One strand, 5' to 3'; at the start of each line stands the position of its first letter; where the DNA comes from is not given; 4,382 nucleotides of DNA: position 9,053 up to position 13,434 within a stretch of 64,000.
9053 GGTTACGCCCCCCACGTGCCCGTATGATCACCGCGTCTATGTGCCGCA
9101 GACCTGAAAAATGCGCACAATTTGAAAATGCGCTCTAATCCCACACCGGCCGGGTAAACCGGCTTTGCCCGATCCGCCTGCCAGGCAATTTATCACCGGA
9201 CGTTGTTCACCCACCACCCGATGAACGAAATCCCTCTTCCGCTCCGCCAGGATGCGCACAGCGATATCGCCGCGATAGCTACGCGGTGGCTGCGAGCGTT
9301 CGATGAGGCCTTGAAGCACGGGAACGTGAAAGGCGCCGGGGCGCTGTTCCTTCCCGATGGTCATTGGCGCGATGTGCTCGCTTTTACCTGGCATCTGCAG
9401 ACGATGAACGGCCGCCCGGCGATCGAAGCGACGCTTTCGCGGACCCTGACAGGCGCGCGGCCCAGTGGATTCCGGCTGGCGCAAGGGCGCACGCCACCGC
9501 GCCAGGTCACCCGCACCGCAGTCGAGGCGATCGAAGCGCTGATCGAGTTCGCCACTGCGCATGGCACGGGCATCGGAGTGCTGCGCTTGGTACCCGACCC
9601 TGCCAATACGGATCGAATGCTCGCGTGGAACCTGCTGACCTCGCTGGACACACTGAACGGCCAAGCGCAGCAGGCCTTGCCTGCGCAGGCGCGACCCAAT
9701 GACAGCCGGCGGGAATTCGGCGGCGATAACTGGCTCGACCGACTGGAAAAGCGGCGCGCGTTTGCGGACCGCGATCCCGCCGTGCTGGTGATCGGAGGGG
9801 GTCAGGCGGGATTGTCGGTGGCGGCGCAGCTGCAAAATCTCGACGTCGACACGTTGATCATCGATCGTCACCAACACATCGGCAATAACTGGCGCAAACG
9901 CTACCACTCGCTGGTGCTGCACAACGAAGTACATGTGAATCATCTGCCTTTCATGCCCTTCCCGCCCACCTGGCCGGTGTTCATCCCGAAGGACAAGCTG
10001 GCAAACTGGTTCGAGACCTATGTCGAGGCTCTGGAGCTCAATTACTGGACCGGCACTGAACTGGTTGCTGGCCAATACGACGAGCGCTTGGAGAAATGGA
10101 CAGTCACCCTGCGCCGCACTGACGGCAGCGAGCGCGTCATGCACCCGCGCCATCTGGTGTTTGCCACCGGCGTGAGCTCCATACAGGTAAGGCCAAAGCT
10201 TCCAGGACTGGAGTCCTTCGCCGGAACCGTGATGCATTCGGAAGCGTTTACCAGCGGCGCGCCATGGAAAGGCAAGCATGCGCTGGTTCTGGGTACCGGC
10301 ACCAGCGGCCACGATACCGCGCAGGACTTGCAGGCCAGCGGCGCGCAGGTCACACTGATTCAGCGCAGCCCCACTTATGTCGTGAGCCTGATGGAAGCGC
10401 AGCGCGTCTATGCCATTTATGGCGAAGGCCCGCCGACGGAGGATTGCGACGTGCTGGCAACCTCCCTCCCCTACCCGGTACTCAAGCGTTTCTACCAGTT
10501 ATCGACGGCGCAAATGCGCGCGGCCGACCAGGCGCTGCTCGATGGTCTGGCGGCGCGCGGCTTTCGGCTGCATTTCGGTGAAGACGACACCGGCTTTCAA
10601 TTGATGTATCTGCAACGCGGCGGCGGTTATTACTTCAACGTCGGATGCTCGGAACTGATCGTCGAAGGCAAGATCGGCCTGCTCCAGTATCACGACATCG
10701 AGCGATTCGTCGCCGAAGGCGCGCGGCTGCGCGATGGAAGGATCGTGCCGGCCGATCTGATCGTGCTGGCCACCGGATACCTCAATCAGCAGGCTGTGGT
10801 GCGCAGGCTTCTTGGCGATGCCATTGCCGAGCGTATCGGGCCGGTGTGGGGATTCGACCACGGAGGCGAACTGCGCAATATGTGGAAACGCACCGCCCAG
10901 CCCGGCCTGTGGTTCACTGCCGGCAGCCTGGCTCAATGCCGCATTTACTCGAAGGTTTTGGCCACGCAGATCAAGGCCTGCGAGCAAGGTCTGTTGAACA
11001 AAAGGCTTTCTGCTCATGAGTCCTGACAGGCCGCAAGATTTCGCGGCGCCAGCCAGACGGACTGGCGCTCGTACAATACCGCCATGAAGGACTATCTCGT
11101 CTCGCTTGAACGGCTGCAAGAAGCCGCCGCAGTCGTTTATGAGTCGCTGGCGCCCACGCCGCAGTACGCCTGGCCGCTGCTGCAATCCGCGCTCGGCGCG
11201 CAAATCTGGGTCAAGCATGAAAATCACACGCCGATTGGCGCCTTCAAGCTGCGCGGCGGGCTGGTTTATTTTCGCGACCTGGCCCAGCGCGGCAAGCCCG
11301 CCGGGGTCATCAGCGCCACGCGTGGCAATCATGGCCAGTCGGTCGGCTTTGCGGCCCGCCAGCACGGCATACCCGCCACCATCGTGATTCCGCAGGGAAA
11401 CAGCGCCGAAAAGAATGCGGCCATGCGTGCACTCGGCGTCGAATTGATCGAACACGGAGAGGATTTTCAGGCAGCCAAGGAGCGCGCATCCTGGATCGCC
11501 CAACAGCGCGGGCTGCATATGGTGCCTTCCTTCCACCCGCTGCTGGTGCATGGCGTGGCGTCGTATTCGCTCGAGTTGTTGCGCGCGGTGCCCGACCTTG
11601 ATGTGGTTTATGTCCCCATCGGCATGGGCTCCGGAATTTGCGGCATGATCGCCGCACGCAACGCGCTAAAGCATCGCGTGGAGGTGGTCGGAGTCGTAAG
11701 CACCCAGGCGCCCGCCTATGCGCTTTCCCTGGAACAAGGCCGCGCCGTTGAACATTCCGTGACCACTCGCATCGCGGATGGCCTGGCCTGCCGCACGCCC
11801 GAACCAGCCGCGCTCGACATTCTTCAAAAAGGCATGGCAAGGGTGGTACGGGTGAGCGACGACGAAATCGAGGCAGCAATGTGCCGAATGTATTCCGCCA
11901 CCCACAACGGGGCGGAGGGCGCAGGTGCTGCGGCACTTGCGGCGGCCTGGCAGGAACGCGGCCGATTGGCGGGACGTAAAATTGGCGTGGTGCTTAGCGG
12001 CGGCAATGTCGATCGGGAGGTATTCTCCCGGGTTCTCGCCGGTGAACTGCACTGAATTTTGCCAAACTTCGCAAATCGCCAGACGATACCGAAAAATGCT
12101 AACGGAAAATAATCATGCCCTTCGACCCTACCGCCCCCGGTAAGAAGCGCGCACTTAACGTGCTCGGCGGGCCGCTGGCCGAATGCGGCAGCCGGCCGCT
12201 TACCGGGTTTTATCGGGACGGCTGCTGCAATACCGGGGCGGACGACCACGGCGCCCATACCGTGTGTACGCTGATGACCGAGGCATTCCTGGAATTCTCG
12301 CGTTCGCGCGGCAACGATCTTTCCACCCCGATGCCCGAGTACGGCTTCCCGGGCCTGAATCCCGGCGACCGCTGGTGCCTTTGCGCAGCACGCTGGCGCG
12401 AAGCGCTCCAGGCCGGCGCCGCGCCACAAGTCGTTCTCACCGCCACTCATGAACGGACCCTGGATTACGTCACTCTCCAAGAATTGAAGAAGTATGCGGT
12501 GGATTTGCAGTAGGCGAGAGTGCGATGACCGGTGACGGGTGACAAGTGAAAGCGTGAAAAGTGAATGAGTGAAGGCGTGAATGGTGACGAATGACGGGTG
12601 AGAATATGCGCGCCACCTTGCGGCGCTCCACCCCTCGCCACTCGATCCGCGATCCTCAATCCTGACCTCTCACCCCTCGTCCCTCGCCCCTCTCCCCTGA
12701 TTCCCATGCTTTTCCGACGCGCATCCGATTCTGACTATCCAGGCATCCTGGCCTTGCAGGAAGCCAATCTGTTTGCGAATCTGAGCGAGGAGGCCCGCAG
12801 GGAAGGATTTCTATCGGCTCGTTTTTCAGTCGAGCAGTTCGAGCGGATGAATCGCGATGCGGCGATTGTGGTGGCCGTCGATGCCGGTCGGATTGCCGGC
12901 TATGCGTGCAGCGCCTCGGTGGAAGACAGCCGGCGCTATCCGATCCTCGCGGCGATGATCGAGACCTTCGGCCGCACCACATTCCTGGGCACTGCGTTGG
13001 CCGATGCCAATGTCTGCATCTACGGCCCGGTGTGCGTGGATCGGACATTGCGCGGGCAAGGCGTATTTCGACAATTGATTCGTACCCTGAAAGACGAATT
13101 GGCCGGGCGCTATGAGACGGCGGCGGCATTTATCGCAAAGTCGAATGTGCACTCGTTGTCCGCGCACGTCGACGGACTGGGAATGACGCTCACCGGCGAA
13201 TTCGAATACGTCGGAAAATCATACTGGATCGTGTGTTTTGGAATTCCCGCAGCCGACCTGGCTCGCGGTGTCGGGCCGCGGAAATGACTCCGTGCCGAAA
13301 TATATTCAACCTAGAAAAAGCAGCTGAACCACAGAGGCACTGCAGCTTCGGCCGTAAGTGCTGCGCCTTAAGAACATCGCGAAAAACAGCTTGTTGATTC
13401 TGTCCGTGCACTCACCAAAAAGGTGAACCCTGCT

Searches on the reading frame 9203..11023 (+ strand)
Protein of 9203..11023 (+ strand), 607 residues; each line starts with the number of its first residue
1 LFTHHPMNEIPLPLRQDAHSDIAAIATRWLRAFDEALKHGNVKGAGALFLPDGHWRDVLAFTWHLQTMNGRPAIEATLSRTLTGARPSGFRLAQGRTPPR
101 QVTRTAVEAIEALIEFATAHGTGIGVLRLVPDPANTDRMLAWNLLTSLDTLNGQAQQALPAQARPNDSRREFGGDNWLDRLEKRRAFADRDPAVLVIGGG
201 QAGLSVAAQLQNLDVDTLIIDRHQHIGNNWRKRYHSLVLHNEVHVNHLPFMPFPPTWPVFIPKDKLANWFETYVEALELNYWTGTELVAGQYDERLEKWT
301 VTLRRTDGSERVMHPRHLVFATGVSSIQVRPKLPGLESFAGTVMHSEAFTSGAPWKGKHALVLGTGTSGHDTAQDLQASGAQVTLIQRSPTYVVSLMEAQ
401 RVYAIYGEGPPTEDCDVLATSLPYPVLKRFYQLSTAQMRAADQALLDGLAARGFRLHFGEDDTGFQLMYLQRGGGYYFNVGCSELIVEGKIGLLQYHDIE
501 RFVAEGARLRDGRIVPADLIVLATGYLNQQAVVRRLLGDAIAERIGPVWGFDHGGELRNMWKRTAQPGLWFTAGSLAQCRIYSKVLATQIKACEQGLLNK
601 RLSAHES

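Call 90: search_protein_families(library=pfam, proteins=[window:9203-11023:+], max_evalue=0.00001)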
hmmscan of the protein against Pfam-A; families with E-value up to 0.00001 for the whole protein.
window:9203-11023:+ (607 aa): 11 families
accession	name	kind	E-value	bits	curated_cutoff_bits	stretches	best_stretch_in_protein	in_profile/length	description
PF07992.20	Pyr_redox_2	-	2.9e-16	60.2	26.1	1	193-395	2-179/291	Pyridine nucleotide-disulphide oxidoreductase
PF13738.12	Pyr_redox_3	-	9.8e-15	55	30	1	195-390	1-197/305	Pyridine nucleotide-disulphide oxidoreductase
PF00743.25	FMO-like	-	9.4e-14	51.2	22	1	194-397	4-223/532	Flavin-binding monooxygenase-like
PF00070.33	Pyr_redox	-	7.4e-10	39.6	22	0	359-393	1-35/82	Pyridine nucleotide-disulphide oxidoreductase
PF01266.30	DAO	-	3.6e-09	37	27.9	0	194-228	2-36/353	FAD dependent oxidoreductase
PF13450.12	NAD_binding_8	-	4.5e-09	36.9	21.9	1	196-233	1-38/68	NAD(P)-binding Rossmann-like domain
PF13434.12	Lys_Orn_oxgnase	-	5.1e-08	32.9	21.3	0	292-392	125-225/339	L-lysine 6-monooxygenase/L-ornithine 5-monooxygenase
PF01494.25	FAD_binding_3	-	6.5e-08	32.6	22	0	193-225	3-35/349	FAD binding domain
PF02254.24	TrkA_N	-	9.9e-08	32.7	23.8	0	194-240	1-47/116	TrkA-N domain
PF02826.25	2-Hacid_dh_C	-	1.6e-06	28.1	25.1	0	346-394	25-73/178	D-isomer specific 2-hydroxyacid dehydrogenase, NAD binding domain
PF01134.28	GIDA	-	9.7e-06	25.3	22.1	0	194-222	2-30/391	Glucose inhibited division protein A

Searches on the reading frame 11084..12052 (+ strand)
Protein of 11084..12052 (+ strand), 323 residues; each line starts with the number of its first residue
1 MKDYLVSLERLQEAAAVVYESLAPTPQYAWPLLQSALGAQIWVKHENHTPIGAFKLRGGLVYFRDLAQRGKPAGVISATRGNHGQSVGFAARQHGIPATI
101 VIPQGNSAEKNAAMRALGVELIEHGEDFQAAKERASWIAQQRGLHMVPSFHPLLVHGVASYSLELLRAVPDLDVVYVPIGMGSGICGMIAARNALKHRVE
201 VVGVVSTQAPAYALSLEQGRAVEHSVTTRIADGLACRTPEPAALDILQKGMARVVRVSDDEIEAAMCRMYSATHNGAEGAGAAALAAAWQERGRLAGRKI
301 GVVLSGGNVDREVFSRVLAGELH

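Call 90: search_protein_families(library=pfam, proteins=[window:11084-12052:+], max_evalue=0.00001)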
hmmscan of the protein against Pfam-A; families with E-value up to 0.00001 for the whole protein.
window:11084-12052:+ (323 aa): 1 family
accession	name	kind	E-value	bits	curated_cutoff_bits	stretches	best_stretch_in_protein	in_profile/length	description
PF00291.31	PALP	-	1.9e-67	228.1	35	1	22-306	5-295/295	Pyridoxal-phosphate dependent enzyme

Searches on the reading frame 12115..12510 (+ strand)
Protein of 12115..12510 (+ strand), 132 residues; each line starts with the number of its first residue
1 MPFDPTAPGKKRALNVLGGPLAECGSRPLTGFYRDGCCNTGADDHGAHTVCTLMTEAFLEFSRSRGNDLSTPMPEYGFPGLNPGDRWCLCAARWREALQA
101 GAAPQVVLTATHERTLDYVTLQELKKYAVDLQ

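Call 90: search_protein_families(library=pfam, proteins=[window:12115-12510:+], max_evalue=0.00001)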
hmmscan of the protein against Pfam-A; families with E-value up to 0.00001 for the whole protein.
window:12115-12510:+ (132 aa): 1 family
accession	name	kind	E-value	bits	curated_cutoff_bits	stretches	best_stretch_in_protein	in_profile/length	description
PF09996.14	DUF2237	-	3e-56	188.7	25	1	15-128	2-115/115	Uncharacterized protein conserved in bacteria (DUF2237)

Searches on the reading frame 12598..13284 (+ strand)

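Call 90: search_protein_families(library=pfam, proteins=[window:12598-13284:+], max_evalue=0.00001)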
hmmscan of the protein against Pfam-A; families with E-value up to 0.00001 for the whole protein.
window:12598-13284:+ (229 aa): 1 family
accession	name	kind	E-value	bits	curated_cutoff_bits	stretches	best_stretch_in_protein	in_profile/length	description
PF00583.31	Acetyltransf_1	-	6.4e-06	26.9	20.7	0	64-190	9-111/116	Acetyltransferase (GNAT) family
